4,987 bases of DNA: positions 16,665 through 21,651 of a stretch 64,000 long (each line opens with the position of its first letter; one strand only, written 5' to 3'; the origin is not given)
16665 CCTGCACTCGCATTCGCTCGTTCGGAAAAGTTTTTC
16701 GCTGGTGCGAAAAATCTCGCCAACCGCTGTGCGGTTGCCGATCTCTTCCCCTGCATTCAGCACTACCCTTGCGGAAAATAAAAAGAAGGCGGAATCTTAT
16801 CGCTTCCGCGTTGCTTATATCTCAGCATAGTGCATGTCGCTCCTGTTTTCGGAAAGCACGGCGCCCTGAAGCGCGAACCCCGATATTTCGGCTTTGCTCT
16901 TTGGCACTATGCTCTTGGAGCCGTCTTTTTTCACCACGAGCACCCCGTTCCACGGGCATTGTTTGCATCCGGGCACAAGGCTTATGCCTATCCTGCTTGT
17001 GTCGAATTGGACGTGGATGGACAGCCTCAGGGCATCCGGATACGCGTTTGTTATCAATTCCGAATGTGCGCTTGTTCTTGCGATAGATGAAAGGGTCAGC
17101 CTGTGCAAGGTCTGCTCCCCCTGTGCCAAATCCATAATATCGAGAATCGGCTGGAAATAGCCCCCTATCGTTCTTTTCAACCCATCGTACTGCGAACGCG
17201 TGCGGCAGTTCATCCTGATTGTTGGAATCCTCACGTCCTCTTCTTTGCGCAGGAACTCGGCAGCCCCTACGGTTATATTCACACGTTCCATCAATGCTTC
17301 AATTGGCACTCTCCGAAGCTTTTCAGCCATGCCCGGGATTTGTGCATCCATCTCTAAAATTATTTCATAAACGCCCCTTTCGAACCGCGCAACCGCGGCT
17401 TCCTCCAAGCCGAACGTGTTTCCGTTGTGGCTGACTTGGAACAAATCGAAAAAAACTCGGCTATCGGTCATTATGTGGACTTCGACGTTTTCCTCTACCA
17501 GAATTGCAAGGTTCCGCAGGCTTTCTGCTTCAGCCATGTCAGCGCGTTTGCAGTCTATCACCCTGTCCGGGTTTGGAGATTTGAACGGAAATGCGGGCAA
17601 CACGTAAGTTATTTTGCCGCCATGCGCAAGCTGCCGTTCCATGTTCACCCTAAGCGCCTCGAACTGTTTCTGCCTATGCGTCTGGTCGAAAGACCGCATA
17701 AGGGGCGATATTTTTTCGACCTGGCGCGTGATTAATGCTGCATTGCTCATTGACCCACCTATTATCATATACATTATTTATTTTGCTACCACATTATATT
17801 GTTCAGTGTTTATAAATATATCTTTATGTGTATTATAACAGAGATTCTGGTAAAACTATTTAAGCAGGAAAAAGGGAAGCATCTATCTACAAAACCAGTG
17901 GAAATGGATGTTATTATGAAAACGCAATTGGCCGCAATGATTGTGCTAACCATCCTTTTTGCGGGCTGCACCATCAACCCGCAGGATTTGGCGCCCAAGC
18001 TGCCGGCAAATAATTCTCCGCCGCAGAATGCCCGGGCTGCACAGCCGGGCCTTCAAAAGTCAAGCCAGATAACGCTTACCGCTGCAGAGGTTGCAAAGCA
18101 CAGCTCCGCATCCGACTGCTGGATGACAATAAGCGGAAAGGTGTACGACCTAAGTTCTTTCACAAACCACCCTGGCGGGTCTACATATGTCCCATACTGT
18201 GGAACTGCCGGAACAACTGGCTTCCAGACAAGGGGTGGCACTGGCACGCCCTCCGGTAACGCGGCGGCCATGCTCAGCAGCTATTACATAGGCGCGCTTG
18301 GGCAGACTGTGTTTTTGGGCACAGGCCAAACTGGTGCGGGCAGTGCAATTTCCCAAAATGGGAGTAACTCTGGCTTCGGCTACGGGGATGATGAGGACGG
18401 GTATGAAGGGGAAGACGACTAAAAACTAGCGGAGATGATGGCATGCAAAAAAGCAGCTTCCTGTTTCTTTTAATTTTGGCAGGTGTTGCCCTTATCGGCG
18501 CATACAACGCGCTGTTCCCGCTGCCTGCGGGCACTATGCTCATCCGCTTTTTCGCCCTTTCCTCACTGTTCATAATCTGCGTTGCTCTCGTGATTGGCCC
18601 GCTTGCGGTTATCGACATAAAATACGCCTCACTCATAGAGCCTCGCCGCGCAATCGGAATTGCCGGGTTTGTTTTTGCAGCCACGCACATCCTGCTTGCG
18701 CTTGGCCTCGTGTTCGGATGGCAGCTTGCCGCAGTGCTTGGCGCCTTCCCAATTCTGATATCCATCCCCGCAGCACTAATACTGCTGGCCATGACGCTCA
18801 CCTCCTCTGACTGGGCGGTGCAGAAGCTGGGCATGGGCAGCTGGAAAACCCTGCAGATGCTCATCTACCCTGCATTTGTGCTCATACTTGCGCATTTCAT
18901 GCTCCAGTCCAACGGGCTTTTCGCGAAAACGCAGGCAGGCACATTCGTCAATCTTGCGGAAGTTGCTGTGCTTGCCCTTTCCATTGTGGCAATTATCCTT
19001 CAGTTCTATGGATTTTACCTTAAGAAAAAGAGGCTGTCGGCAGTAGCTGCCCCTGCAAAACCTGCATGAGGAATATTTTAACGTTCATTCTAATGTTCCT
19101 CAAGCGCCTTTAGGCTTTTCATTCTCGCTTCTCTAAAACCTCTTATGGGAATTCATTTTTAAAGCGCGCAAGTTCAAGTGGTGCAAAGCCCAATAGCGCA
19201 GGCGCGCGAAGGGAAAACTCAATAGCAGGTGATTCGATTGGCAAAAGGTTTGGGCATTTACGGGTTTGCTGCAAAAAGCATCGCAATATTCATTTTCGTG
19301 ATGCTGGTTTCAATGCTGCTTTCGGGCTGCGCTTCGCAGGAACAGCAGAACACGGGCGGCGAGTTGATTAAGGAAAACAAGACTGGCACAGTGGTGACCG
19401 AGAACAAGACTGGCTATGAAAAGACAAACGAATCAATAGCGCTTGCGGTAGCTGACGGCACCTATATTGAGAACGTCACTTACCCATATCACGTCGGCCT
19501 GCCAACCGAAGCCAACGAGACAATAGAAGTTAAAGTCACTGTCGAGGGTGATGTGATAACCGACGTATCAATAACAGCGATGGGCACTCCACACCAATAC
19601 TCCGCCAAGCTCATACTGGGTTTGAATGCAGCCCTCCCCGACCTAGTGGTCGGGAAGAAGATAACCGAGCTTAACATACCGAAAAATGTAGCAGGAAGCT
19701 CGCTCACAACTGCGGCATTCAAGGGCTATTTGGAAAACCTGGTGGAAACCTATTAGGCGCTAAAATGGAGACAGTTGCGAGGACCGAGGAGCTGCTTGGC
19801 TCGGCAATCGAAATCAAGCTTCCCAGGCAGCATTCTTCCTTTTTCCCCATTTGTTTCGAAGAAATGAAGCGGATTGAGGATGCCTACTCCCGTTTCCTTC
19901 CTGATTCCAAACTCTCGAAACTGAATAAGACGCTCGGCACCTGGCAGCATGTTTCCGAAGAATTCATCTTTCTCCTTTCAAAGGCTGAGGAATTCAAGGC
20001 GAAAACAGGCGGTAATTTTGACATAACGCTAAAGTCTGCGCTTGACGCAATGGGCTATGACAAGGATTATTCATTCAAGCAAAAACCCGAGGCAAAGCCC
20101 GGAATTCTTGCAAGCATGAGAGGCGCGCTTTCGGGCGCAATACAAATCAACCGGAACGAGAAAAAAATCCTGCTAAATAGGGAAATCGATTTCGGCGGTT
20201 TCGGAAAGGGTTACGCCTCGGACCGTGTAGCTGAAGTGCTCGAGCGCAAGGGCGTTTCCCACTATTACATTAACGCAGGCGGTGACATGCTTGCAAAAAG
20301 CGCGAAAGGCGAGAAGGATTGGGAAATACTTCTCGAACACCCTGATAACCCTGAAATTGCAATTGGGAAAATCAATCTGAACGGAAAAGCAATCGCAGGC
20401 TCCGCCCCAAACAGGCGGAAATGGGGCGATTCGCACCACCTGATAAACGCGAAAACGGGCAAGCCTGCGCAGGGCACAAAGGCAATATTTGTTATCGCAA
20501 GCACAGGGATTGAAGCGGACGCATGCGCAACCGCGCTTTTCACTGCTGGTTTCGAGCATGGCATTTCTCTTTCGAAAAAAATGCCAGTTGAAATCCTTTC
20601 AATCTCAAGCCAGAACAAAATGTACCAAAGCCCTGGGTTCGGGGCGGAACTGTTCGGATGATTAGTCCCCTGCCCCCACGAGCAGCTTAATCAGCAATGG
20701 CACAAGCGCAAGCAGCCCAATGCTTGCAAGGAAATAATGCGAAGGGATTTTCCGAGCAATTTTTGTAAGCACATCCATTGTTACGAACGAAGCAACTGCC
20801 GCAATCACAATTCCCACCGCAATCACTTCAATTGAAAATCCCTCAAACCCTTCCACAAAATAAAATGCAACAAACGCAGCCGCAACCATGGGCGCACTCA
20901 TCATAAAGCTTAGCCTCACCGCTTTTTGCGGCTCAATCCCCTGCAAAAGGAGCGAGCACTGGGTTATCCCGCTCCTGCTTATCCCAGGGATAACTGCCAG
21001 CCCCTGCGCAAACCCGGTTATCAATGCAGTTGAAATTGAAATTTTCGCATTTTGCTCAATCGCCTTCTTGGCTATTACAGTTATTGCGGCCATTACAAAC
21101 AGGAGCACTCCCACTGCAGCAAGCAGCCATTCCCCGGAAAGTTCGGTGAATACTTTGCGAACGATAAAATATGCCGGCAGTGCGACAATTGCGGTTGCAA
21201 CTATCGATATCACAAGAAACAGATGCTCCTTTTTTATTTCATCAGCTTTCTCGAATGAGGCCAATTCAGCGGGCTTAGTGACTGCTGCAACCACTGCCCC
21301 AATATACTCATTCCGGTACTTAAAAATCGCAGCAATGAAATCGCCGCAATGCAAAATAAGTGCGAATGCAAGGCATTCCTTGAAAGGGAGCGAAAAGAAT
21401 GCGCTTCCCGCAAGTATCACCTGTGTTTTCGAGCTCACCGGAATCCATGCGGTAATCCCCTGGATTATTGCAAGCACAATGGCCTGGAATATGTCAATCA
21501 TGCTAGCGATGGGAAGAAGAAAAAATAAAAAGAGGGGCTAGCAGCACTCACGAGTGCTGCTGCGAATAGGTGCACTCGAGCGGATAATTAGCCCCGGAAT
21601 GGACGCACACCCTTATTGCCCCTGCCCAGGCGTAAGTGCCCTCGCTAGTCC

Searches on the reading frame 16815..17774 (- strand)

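Call 9: search_protein_families(library=pfam, proteins=[window:16815-17774:-], max_evalue=0.001)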
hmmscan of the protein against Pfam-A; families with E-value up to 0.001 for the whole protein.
window:16815-17774:- (319 aa): 1 family
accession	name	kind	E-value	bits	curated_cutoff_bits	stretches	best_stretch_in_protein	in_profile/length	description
PF05141.17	DIT1_PvcA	-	6.1e-27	95.2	26.4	1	47-296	3-266/273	Pyoverdine/dityrosine biosynthesis protein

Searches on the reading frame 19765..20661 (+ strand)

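Call 9: search_protein_families(library=pfam, proteins=[window:19765-20661:+], max_evalue=0.001)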
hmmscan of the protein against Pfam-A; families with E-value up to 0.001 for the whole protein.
window:19765-20661:+ (298 aa): 1 family
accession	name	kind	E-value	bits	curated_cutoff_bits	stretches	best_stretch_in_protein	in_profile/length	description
PF02424.20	ApbE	-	1.8e-54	185.5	25.6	1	12-275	2-262/266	ApbE family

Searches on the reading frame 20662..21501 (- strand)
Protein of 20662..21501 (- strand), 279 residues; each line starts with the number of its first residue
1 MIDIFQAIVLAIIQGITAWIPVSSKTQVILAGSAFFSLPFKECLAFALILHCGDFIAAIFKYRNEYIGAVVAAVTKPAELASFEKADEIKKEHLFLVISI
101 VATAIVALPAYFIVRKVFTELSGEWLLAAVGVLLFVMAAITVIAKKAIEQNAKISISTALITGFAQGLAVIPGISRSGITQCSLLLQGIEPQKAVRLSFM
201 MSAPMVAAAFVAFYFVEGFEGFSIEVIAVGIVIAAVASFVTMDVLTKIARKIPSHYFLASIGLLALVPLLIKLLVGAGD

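Call 9: search_protein_families(library=pfam, proteins=[window:20662-21501:-], max_evalue=0.001)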
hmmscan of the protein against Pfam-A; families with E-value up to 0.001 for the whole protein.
window:20662-21501:- (279 aa): 2 families
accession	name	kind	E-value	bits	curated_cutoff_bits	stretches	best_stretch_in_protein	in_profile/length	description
PF02673.24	BacA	-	3.8e-42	145.2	33.4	1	7-259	1-249/257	Bacitracin resistance protein BacA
PF01925.25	TauE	-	2.1e-06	28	32.6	1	69-266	41-231/237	Sulfite exporter TauE/SafE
